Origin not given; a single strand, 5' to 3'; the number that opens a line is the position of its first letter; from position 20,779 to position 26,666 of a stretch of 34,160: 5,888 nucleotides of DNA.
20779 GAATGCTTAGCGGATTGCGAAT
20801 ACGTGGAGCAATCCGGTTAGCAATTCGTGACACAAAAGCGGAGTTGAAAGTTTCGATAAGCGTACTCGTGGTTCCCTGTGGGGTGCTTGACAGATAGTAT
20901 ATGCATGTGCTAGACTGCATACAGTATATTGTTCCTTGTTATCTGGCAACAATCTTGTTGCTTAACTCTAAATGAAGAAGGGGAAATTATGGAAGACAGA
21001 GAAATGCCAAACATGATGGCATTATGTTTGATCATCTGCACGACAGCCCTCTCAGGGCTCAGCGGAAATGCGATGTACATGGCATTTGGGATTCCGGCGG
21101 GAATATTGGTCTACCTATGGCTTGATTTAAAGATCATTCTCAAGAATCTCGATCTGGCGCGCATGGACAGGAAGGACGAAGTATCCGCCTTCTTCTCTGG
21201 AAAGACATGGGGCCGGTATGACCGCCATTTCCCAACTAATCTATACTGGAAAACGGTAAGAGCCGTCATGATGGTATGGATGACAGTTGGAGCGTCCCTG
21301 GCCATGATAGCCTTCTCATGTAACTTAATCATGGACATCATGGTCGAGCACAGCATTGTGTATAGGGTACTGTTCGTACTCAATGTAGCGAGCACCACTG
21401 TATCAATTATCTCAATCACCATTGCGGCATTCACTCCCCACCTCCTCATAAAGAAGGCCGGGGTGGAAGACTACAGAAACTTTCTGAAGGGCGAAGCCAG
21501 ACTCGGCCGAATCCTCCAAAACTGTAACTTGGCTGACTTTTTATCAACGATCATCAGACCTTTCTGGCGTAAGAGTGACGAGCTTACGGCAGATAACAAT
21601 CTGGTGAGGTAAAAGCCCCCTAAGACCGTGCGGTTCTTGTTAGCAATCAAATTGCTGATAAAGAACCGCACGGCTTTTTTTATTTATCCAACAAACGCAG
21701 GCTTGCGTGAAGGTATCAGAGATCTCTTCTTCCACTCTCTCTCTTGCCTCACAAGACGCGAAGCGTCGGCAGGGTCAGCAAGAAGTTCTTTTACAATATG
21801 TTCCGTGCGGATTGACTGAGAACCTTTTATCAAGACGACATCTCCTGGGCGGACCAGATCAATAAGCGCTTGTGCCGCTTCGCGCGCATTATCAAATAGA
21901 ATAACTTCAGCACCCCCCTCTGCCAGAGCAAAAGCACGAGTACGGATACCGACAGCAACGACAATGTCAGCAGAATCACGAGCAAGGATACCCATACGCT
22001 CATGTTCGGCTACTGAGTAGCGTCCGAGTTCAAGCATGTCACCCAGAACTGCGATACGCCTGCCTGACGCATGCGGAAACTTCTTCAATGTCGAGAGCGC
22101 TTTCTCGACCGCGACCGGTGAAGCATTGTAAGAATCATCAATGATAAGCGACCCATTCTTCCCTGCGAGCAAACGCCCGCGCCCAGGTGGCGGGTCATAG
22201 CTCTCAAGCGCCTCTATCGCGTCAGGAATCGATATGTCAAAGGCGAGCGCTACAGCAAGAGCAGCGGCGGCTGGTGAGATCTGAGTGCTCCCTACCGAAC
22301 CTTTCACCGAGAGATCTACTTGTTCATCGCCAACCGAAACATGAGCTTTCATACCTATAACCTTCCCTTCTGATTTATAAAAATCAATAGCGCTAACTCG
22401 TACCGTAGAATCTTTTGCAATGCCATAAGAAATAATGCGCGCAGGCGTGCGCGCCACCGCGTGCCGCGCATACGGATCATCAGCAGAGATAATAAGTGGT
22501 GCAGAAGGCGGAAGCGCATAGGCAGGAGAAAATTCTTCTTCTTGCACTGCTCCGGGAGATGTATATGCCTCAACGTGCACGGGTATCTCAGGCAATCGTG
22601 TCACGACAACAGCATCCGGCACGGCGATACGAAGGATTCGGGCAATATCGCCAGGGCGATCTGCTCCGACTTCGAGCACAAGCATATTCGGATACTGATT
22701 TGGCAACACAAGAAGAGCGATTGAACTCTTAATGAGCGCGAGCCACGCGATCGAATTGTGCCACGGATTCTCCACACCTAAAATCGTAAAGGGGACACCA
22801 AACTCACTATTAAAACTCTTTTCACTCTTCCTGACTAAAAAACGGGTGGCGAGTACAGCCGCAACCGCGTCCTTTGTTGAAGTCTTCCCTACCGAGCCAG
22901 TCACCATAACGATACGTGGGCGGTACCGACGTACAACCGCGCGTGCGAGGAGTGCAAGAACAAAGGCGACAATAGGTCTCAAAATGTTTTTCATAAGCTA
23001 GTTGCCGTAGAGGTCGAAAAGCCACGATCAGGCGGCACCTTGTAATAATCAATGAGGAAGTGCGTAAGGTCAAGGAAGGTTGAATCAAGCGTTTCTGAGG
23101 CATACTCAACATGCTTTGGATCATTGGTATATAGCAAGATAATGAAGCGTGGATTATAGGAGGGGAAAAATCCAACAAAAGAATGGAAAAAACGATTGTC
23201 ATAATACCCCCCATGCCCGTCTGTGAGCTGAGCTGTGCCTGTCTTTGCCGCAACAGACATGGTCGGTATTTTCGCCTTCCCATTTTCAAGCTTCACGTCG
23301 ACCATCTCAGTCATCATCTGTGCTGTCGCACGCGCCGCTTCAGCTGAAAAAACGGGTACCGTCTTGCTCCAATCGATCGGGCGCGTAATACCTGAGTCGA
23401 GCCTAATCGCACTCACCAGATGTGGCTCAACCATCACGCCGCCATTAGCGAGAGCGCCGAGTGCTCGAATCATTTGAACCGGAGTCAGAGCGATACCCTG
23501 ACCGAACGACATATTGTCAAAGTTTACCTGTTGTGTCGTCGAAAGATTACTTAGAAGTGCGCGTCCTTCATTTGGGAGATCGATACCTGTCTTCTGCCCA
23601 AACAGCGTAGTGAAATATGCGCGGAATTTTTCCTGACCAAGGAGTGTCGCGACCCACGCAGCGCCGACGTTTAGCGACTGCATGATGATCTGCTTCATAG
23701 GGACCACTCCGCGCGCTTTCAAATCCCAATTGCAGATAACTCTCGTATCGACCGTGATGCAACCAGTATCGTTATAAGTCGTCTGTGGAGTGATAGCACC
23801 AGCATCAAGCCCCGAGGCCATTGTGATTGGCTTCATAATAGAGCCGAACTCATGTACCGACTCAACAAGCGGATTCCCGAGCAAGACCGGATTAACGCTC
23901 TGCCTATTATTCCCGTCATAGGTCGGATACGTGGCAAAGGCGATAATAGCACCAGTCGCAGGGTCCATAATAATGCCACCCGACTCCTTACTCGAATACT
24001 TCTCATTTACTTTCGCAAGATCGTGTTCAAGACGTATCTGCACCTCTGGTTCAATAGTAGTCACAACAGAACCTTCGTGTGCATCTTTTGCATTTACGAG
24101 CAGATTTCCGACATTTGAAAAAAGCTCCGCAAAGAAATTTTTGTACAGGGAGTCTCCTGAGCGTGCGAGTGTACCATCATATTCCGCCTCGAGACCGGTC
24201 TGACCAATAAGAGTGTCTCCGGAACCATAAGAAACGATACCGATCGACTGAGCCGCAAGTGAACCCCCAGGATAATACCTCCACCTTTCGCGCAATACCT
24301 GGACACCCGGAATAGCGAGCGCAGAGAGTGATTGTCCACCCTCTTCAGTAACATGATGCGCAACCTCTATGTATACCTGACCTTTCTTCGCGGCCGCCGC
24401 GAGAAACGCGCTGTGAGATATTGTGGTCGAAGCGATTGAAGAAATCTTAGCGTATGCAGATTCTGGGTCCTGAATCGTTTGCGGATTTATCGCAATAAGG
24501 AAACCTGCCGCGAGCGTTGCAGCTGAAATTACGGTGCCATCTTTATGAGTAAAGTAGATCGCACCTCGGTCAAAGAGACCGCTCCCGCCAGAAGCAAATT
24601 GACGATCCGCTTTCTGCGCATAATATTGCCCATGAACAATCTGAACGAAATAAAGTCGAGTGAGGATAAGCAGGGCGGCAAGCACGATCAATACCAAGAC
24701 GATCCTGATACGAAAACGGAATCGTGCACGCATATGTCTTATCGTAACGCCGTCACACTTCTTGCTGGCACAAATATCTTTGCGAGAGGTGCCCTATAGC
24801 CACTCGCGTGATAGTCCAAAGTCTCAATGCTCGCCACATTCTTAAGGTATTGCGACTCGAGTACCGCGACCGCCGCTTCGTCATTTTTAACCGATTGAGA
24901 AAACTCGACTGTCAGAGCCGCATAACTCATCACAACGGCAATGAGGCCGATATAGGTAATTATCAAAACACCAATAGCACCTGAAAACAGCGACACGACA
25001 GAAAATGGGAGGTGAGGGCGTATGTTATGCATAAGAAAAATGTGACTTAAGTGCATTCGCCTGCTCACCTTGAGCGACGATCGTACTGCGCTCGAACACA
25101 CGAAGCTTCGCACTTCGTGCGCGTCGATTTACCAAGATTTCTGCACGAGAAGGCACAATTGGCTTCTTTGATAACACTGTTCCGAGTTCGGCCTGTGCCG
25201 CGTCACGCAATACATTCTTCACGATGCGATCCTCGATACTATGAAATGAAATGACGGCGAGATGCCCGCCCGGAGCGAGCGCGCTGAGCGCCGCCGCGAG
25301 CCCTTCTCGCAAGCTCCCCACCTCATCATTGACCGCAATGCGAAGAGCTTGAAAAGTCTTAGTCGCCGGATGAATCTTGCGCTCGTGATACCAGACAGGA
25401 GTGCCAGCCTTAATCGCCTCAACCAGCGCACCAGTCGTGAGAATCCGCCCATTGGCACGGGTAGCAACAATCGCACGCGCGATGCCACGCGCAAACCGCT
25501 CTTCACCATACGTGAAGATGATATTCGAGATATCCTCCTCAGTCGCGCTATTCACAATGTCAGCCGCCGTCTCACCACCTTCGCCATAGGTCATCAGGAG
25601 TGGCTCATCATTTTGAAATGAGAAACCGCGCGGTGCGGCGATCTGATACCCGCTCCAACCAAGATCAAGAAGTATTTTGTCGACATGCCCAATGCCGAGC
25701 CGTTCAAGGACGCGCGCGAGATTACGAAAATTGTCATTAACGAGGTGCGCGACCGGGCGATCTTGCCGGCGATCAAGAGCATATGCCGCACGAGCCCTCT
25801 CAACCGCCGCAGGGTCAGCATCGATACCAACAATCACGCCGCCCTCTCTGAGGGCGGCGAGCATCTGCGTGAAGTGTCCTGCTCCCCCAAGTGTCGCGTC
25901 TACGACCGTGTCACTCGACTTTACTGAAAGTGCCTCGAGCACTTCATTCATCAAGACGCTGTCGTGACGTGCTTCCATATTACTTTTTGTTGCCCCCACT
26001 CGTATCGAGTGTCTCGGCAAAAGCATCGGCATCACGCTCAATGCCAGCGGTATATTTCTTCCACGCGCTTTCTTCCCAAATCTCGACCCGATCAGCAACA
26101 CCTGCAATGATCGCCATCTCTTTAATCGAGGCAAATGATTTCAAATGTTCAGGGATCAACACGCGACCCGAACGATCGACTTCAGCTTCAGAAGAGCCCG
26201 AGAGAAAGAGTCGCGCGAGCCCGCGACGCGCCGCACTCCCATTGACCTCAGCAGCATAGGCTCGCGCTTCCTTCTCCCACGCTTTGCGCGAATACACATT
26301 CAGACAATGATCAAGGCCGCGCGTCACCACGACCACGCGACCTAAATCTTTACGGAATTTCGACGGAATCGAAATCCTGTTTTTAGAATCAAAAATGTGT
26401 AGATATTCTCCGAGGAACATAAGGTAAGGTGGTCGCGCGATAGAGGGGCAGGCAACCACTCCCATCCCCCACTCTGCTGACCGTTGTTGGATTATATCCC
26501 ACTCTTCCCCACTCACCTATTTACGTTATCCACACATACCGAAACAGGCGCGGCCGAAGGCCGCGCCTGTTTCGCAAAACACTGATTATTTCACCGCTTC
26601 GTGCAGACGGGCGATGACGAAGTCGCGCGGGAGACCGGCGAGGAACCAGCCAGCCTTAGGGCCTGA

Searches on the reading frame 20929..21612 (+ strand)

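Call 7: search_protein_families(library=pfam, proteins=[window:20929-21612:+], max_evalue=0.001)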
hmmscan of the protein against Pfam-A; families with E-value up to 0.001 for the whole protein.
window:20929-21612:+ (227 aa): 0 families

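Call 87: search_protein_families(library=pfam, proteins=[window:20929-21612:+], max_evalue=0.1)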
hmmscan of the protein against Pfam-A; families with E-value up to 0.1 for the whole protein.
window:20929-21612:+ (227 aa): 2 families
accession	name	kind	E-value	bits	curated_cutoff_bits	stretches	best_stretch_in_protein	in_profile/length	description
PF14462.11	Prok-E2_E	-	0.039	14.2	25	1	71-113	68-108/123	Prokaryotic E2 family E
PF19288.4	CofH_C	-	0.091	13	27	0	108-175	46-114/125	CofH/MqnC C-terminal region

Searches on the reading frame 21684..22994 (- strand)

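Call 7: search_protein_families(library=pfam, proteins=[window:21684-22994:-], max_evalue=0.001)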
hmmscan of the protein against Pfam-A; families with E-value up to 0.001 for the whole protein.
window:21684-22994:- (436 aa): 2 families
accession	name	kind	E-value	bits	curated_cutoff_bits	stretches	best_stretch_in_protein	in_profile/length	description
PF02875.26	Mur_ligase_C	-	1.4e-21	78.1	28.4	1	271-392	1-126/127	Mur ligase, glutamate ligase domain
PF08245.18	Mur_ligase_M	-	1.9e-16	61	24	1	31-249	1-200/200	Mur ligase middle domain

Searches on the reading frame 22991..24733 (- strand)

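Call 8: search_protein_families(library=pfam, proteins=[window:22991-24733:-], max_evalue=0.001)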
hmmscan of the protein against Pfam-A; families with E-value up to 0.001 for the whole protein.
window:22991-24733:- (580 aa): 2 families
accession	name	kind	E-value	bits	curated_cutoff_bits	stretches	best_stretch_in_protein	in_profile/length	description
PF00905.27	Transpeptidase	-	2.1e-57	195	22.1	1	254-546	4-286/299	Penicillin binding protein transpeptidase domain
PF03717.20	PBP_dimer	-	1e-06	29.7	24.4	1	74-189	20-158/180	Penicillin-binding Protein dimerisation domain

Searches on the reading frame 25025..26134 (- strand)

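Call 8: search_protein_families(library=pfam, proteins=[window:25025-26134:-], max_evalue=0.001)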
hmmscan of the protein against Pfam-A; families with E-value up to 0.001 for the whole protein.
window:25025-26134:- (369 aa): 3 families
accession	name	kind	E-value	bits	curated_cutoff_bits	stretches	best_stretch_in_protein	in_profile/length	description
PF01795.25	Methyltransf_5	-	7.5e-89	298.7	27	1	55-349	2-308/309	MraW methylase family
PF08242.18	Methyltransf_12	-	1.9e-05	25.8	30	0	83-135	5-57/98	Methyltransferase domain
PF13847.12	Methyltransf_31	-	0.00097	19.3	27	0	84-116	13-46/145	Methyltransferase domain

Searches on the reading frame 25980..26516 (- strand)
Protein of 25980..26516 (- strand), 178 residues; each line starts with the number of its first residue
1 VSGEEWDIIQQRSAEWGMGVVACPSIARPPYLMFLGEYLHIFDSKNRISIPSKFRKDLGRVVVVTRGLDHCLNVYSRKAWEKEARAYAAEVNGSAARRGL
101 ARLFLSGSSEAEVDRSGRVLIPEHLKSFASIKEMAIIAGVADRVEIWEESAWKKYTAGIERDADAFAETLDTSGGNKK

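Call 87: search_protein_families(library=pfam, proteins=[window:25980-26516:-], max_evalue=0.1)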
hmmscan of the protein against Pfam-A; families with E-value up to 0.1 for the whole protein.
window:25980-26516:- (178 aa): 3 families
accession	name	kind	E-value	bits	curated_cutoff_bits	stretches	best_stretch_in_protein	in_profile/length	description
PF02381.23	MraZ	-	2e-29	101.8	23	2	33-90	1-59/72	MraZ protein, putative antitoxin-like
PF09558.15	DUF2375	-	0.017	15.6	27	0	112-131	29-48/69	Protein of unknown function (DUF2375)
PF04014.23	MazE_antitoxin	-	0.072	13.5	24.7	0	43-59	5-21/48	Antidote-toxin recognition MazE, bacterial antitoxin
